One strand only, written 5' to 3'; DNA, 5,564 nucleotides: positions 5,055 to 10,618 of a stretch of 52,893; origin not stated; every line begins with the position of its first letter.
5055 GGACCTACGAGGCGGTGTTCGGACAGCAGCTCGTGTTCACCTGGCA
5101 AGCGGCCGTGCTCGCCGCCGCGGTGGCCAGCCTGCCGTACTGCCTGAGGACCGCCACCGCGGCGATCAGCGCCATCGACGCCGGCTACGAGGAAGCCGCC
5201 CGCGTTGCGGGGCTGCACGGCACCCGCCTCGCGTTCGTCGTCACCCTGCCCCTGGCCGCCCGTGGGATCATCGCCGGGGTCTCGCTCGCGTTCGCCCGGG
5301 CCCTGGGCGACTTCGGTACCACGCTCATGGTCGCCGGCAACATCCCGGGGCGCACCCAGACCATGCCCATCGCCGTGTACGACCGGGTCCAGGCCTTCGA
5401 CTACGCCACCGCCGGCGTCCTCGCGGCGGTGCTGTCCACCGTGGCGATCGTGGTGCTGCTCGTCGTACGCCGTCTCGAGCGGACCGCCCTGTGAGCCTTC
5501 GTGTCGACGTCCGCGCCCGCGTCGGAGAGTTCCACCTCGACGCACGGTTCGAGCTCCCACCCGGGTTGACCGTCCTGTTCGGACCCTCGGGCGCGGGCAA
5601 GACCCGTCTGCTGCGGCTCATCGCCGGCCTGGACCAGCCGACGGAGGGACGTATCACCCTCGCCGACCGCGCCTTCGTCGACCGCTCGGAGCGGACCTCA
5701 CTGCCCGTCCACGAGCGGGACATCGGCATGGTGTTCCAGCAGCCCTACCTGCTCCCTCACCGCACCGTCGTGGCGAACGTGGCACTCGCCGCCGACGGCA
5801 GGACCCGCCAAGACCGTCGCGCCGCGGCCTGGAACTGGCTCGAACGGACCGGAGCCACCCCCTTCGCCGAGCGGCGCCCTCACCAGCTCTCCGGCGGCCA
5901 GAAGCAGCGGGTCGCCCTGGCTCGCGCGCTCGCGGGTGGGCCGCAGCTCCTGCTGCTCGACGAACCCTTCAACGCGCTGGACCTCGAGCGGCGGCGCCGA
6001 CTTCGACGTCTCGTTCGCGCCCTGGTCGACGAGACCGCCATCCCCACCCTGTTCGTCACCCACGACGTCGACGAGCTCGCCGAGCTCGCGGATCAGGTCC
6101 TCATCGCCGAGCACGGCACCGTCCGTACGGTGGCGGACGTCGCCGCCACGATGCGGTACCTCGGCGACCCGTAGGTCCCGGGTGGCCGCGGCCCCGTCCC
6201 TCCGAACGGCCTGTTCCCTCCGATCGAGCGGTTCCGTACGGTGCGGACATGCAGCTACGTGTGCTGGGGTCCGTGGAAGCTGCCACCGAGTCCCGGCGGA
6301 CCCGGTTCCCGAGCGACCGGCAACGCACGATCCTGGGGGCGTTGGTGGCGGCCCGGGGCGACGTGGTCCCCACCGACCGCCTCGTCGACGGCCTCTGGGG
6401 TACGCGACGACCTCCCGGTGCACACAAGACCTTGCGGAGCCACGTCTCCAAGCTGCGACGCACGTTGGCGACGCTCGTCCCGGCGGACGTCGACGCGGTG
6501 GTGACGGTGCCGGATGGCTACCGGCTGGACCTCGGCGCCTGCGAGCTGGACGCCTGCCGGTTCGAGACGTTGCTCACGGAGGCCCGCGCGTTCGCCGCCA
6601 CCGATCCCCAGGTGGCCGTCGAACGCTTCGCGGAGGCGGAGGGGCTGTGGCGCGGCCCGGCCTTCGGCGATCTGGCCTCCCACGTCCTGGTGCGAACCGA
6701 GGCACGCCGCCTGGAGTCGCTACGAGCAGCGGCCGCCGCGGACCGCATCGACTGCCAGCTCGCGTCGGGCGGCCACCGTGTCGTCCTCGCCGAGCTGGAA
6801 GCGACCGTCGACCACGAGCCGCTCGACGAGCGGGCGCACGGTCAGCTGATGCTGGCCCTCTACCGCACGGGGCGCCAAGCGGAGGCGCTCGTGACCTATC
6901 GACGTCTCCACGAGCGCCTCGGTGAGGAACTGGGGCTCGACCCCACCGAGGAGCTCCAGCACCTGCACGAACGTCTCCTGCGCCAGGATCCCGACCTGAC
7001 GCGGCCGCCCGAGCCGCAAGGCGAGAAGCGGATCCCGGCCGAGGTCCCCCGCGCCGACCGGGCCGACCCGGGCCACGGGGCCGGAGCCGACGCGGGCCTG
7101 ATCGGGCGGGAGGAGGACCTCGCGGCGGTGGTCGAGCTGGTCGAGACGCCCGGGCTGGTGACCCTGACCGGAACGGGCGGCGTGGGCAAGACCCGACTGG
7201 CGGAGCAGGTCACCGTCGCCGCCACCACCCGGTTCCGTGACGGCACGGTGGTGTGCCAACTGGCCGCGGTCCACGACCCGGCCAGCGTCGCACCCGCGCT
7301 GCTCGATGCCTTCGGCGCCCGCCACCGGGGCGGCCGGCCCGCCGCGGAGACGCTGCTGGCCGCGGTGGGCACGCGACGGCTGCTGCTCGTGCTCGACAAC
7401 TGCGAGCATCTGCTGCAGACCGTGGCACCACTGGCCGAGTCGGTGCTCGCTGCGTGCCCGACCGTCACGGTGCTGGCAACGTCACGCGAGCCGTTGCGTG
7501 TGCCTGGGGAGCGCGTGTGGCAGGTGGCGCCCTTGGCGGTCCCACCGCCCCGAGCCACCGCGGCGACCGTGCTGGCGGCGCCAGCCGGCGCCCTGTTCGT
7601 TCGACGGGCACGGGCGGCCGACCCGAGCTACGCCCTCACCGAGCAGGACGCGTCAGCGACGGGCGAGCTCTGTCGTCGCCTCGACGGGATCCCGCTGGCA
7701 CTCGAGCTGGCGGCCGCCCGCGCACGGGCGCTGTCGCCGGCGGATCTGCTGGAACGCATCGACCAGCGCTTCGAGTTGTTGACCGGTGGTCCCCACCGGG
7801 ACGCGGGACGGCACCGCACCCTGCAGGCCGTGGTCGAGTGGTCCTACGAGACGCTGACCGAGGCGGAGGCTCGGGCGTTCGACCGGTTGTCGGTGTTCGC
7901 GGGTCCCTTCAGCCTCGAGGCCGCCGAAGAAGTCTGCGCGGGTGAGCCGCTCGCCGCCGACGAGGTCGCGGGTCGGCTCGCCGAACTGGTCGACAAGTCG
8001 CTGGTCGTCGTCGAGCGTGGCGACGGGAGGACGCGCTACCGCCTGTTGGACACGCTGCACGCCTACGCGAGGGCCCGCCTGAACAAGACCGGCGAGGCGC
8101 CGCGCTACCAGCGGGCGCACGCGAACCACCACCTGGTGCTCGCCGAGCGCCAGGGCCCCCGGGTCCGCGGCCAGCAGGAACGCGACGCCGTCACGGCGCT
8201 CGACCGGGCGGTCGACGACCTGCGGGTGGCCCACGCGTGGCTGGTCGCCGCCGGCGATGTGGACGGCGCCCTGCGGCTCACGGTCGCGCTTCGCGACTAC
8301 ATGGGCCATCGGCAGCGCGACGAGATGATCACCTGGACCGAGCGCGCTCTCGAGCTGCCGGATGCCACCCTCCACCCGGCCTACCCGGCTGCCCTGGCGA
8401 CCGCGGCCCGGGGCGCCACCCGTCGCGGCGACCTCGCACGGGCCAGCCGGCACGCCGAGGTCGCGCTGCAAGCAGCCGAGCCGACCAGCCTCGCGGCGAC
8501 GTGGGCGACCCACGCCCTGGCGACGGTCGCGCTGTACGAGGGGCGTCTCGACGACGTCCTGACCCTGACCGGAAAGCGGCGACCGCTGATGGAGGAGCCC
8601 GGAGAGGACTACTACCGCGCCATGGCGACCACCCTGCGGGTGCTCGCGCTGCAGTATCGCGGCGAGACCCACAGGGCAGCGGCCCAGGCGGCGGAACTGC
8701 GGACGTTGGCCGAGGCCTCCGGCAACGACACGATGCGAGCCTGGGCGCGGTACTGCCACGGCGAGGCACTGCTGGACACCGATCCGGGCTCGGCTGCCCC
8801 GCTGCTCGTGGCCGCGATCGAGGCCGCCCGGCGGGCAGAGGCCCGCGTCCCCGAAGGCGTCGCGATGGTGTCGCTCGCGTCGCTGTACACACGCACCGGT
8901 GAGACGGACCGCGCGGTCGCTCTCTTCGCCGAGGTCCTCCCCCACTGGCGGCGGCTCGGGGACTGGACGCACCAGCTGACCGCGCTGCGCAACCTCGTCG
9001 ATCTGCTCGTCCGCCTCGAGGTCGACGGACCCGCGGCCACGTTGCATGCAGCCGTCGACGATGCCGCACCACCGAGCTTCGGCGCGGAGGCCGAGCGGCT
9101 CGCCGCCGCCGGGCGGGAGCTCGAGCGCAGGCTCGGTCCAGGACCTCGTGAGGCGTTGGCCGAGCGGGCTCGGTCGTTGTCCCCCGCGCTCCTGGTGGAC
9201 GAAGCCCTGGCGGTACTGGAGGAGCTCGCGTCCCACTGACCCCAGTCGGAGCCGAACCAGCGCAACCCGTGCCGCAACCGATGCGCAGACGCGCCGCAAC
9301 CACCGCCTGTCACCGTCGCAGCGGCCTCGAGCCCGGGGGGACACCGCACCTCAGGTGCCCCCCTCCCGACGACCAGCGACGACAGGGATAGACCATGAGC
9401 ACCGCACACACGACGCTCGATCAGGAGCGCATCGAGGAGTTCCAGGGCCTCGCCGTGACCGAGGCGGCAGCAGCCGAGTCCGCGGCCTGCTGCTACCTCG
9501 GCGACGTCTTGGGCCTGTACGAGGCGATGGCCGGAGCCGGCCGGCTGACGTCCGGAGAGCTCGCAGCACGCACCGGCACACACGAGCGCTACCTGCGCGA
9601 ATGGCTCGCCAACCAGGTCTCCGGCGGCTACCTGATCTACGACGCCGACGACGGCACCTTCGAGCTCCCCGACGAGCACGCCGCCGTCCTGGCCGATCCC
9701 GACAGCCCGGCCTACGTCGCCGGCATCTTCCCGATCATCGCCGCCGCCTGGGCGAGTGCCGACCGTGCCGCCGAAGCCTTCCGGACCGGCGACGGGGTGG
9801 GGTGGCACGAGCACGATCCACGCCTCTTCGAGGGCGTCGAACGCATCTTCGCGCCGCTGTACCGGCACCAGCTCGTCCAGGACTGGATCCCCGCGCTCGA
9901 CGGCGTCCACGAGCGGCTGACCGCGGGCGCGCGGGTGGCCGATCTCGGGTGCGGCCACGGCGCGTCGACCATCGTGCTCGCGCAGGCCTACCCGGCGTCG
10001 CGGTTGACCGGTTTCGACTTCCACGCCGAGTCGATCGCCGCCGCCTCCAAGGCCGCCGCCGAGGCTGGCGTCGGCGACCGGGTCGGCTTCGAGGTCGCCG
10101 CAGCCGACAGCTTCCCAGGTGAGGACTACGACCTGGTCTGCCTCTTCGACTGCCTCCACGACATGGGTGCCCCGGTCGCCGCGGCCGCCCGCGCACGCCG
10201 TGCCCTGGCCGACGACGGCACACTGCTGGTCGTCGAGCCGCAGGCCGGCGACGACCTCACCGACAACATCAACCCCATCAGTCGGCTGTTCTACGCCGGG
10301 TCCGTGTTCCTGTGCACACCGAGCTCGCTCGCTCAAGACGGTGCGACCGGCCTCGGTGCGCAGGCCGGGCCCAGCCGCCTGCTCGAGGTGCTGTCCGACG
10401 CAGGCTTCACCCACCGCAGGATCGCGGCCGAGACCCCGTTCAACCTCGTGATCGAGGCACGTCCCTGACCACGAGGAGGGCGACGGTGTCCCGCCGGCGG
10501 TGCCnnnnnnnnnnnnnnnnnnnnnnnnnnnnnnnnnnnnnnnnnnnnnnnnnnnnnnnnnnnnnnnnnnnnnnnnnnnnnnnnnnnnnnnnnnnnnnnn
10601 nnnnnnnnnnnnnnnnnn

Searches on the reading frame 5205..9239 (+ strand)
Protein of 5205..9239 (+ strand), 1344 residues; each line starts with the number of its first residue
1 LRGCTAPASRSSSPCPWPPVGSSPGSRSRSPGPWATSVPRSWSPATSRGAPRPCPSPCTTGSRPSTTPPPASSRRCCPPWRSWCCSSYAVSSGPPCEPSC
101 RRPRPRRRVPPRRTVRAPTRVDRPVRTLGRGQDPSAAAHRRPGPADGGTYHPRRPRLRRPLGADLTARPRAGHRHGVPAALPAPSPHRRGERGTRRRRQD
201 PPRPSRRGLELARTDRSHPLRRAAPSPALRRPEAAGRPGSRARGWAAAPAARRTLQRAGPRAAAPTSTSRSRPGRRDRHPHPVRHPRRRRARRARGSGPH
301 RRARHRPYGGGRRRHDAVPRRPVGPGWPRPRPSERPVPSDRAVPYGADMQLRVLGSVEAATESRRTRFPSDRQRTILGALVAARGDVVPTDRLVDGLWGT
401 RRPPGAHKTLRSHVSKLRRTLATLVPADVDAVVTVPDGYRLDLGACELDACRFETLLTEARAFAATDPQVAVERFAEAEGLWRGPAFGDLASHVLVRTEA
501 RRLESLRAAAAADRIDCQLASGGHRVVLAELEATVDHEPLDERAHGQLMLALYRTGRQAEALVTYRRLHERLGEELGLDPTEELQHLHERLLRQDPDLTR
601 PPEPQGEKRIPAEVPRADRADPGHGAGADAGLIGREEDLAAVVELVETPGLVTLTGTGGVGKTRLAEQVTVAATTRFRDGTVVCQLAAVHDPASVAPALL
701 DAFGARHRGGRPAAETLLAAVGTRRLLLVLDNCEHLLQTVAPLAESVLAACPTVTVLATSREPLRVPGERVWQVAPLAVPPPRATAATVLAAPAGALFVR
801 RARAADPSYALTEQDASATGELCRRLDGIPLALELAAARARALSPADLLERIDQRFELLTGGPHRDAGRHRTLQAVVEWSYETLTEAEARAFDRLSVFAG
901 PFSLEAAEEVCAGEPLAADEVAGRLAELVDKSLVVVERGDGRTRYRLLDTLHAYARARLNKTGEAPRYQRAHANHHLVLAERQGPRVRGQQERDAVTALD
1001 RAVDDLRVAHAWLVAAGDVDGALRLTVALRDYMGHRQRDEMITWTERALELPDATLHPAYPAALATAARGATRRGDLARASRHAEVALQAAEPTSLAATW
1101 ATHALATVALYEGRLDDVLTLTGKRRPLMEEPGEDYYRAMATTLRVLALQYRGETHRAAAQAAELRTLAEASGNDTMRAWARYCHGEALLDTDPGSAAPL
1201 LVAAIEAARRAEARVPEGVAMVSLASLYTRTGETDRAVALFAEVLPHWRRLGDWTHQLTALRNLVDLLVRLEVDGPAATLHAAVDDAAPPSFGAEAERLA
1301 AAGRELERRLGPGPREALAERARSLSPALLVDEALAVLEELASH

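Call 44: search_protein_families(library=pfam, proteins=[window:5205-9239:+], max_evalue=0.00001)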
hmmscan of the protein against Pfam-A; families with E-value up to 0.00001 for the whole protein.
window:5205-9239:+ (1344 aa): 3 families
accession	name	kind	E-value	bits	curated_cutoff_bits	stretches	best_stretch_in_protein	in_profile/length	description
PF03704.23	BTAD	-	4.6e-38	131.3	22.1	1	448-592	1-146/146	Bacterial transcriptional activator domain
PF00486.34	Trans_reg_C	-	5e-08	33.3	26.2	1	371-440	8-76/77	Transcriptional regulatory protein, C terminal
PF13401.12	AAA_22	-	4.2e-07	30.8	27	1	648-738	4-97/130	AAA domain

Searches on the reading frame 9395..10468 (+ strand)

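Call 44: search_protein_families(library=pfam, proteins=[window:9395-10468:+], max_evalue=0.00001)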
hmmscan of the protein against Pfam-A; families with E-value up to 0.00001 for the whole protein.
window:9395-10468:+ (357 aa): 8 families
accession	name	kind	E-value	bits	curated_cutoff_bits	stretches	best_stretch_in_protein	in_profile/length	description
PF13847.12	Methyltransf_31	-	3.2e-16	59.8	27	1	176-291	2-121/145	Methyltransferase domain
PF21320.3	HTH_65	-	4.5e-16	59.2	24.1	1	35-100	9-74/75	Rv2258c-like winged HTH domain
PF13649.12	Methyltransf_25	-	1.3e-14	55.1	27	1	181-275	1-97/97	Methyltransferase domain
PF08242.18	Methyltransf_12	-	1.3e-14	55.1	30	1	183-277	2-98/98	Methyltransferase domain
PF08241.18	Methyltransf_11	-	7.1e-13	49.5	21.2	1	183-278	2-94/95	Methyltransferase domain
PF13489.12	Methyltransf_23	-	1.1e-12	48.4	27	1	156-312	1-150/164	Methyltransferase domain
PF05175.20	MTS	-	3.9e-08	33.6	23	1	178-281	32-140/170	Methyltransferase small domain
PF00891.24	Methyltransf_2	-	2.2e-06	27.6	22.3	1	179-283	64-168/210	O-methyltransferase domain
